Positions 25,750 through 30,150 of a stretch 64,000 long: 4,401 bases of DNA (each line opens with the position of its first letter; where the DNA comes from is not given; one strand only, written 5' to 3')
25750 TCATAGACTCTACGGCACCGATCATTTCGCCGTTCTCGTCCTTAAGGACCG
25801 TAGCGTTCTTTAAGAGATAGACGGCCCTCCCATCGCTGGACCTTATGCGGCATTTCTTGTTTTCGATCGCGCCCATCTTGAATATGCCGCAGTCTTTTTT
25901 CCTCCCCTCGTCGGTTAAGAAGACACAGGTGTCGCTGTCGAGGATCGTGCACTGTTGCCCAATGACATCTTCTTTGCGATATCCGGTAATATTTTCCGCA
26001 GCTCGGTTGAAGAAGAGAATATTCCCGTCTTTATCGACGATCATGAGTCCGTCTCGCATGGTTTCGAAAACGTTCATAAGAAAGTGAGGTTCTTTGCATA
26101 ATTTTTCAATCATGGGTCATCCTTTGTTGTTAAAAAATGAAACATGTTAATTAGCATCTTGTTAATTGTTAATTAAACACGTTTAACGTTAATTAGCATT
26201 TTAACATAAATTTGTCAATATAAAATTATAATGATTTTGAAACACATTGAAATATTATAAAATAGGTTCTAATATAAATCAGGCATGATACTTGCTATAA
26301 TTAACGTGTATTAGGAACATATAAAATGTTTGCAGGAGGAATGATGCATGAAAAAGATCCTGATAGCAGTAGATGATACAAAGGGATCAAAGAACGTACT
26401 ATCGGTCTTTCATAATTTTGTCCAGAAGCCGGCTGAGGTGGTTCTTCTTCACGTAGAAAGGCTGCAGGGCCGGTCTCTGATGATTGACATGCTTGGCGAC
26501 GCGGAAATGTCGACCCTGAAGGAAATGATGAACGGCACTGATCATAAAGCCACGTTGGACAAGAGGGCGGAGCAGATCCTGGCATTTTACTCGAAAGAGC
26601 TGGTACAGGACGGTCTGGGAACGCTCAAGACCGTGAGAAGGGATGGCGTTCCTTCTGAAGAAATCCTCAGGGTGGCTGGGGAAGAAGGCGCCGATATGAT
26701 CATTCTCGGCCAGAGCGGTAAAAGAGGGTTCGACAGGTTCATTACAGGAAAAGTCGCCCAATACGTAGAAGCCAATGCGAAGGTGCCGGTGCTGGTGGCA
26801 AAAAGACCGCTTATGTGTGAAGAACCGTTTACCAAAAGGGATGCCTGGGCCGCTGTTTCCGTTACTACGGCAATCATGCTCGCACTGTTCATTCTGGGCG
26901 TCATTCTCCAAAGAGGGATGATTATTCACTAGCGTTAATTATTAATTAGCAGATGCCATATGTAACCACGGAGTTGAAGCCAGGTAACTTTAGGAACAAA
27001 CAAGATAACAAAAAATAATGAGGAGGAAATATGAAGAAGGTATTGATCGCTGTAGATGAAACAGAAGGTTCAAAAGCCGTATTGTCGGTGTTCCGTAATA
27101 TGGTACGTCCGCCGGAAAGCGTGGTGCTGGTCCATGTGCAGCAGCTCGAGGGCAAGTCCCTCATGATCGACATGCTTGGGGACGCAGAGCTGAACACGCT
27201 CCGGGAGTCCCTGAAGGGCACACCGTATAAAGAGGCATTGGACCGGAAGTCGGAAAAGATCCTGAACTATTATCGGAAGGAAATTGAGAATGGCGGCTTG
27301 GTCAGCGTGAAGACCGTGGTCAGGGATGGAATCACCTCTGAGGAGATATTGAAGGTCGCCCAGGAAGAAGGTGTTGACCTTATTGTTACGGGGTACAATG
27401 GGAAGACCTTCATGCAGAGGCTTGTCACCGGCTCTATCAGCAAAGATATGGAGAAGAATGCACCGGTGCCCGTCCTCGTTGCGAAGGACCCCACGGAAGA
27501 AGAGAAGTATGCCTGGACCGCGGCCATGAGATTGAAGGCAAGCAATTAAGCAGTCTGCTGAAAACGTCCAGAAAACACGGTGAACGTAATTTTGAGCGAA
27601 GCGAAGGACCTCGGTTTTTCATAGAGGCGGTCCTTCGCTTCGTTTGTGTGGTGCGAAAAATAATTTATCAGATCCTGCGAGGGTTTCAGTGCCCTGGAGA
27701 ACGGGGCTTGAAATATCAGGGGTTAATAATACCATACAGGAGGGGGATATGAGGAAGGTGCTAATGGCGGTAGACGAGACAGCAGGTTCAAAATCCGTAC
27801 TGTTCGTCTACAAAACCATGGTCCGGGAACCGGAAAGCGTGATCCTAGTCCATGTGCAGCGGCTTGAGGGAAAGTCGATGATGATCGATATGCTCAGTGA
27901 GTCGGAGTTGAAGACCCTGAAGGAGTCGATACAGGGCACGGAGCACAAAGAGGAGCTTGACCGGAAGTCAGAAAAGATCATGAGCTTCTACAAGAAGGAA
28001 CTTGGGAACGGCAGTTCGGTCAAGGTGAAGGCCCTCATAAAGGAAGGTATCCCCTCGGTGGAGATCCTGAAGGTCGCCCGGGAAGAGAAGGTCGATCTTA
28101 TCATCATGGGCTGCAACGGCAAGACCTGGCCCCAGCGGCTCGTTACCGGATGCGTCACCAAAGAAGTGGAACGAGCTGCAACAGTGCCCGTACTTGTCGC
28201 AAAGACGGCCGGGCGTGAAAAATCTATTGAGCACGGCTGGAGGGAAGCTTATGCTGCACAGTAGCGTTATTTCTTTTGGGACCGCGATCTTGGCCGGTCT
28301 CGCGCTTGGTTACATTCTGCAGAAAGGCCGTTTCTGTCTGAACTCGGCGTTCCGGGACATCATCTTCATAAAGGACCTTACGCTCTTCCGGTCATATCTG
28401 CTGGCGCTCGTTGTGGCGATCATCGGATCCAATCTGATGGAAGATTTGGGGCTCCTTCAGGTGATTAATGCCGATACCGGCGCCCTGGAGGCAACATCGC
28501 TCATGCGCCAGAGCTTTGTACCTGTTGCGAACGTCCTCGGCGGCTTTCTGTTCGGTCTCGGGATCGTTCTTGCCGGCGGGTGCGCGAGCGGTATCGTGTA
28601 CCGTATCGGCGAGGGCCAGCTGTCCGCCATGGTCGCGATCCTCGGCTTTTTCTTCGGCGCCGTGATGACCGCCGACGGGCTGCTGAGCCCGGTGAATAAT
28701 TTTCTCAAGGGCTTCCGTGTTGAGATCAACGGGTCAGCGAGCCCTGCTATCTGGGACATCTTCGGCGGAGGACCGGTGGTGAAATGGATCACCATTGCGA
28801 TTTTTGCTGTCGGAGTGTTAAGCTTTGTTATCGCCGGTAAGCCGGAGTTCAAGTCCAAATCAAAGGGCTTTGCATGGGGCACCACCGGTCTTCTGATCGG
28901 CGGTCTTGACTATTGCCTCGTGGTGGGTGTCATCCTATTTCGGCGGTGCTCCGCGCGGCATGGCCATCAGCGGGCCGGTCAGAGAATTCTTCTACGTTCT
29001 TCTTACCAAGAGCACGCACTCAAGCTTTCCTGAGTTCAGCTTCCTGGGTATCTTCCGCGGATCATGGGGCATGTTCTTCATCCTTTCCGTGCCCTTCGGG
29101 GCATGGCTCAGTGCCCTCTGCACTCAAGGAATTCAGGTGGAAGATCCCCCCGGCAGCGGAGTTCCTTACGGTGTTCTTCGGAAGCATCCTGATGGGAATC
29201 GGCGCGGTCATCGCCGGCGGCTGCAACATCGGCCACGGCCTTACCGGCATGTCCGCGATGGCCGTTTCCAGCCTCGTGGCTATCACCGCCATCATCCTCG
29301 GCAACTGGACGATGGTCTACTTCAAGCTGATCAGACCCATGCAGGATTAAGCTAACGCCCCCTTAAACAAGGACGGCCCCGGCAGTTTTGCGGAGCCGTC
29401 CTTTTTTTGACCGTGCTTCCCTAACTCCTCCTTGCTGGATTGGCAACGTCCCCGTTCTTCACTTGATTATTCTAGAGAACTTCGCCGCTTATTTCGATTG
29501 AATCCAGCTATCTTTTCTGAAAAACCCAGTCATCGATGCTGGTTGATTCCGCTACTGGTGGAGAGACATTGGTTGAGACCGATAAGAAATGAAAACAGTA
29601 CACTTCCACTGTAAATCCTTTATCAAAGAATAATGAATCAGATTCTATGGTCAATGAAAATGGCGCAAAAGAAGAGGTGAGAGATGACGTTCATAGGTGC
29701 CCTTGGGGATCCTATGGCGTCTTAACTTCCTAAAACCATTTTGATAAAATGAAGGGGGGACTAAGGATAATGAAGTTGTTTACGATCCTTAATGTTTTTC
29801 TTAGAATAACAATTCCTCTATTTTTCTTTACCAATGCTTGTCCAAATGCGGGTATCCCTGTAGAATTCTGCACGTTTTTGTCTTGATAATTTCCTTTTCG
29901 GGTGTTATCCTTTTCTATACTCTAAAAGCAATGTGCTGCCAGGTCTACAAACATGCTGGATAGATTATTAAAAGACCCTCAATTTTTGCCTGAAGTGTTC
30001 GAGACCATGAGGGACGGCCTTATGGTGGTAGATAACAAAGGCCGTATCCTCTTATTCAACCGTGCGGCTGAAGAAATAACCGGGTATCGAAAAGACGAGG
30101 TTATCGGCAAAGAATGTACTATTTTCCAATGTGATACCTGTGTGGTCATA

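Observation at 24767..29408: Sigma54 regulon module: activator, repeated 12-mer enhancer and -24/-12 promoter driving three tandem USP paralogs plus a YeeE permease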

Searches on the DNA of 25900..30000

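Call 52: search_rna_families(source=window, start=25900, end=30000, threshold=evalue, max_evalue=1)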
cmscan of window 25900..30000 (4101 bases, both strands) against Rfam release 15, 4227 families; matches with E-value up to 1: 0.
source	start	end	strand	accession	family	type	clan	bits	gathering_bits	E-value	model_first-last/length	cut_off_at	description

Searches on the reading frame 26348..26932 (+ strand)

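Call 3: search_protein_families(library=pfam, proteins=[window:26348-26932:+])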
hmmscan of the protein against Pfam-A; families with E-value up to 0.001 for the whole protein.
window:26348-26932:+ (194 aa): 1 family
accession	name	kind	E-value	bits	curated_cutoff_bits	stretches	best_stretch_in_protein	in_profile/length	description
PF00582.32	Usp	-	1e-21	78.4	24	1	1-152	1-141/141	Universal stress protein family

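Call 49: search_protein_families(library=ncbifam, proteins=[window:26348-26932:+], max_evalue=0.00001)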
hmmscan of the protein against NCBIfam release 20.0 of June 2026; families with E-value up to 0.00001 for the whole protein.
window:26348-26932:+ (194 aa): 0 families

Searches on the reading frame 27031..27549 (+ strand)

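Call 3: search_protein_families(library=pfam, proteins=[window:27031-27549:+])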
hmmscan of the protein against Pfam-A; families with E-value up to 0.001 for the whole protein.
window:27031-27549:+ (172 aa): 1 family
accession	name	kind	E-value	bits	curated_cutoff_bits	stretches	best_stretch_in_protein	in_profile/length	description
PF00582.32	Usp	-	9.8e-20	72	24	1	1-152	1-141/141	Universal stress protein family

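Call 49: search_protein_families(library=ncbifam, proteins=[window:27031-27549:+], max_evalue=0.00001)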
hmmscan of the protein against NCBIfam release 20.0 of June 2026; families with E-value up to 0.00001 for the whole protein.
window:27031-27549:+ (172 aa): 0 families

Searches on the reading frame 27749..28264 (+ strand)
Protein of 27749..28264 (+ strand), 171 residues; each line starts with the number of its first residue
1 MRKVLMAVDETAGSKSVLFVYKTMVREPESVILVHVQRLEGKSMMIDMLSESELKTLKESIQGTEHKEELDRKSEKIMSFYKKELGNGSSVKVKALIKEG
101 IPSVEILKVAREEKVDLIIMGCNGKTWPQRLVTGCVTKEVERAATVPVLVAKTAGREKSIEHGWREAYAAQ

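Call 3: search_protein_families(library=pfam, proteins=[window:27749-28264:+])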
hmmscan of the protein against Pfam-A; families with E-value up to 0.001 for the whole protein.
window:27749-28264:+ (171 aa): 1 family
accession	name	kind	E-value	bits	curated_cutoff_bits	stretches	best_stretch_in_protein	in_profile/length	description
PF00582.32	Usp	-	3.4e-18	67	24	1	1-152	1-141/141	Universal stress protein family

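Call 49: search_protein_families(library=ncbifam, proteins=[window:27749-28264:+], max_evalue=0.00001)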
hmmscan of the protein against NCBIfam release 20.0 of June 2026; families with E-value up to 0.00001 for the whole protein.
window:27749-28264:+ (171 aa): 0 families

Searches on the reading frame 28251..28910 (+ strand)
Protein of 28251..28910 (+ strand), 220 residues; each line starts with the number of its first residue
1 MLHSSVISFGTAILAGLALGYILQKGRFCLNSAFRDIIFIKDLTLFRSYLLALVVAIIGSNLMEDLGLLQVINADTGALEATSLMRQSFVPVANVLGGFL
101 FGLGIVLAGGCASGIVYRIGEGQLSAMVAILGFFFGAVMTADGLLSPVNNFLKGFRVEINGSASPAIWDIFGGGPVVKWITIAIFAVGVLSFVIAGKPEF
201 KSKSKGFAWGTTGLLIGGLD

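Call 3: search_protein_families(library=pfam, proteins=[window:28251-28910:+])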
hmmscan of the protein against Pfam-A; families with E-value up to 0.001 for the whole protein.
window:28251-28910:+ (220 aa): 1 family
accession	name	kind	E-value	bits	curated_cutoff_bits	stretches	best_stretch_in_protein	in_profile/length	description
PF04143.19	Sulf_transp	-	9.9e-36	124.3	27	1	25-208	1-165/310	Sulphur transport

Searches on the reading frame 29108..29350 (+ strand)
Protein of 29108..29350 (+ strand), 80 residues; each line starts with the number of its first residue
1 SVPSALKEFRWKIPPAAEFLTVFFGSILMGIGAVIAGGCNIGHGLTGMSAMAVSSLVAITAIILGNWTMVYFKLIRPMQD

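Call 3: search_protein_families(library=pfam, proteins=[window:29108-29350:+])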
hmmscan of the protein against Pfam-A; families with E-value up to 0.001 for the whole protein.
window:29108-29350:+ (80 aa): 1 family
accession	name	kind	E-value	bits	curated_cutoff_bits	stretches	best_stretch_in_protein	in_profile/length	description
PF04143.19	Sulf_transp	-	3.6e-21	76.5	27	1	7-68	249-310/310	Sulphur transport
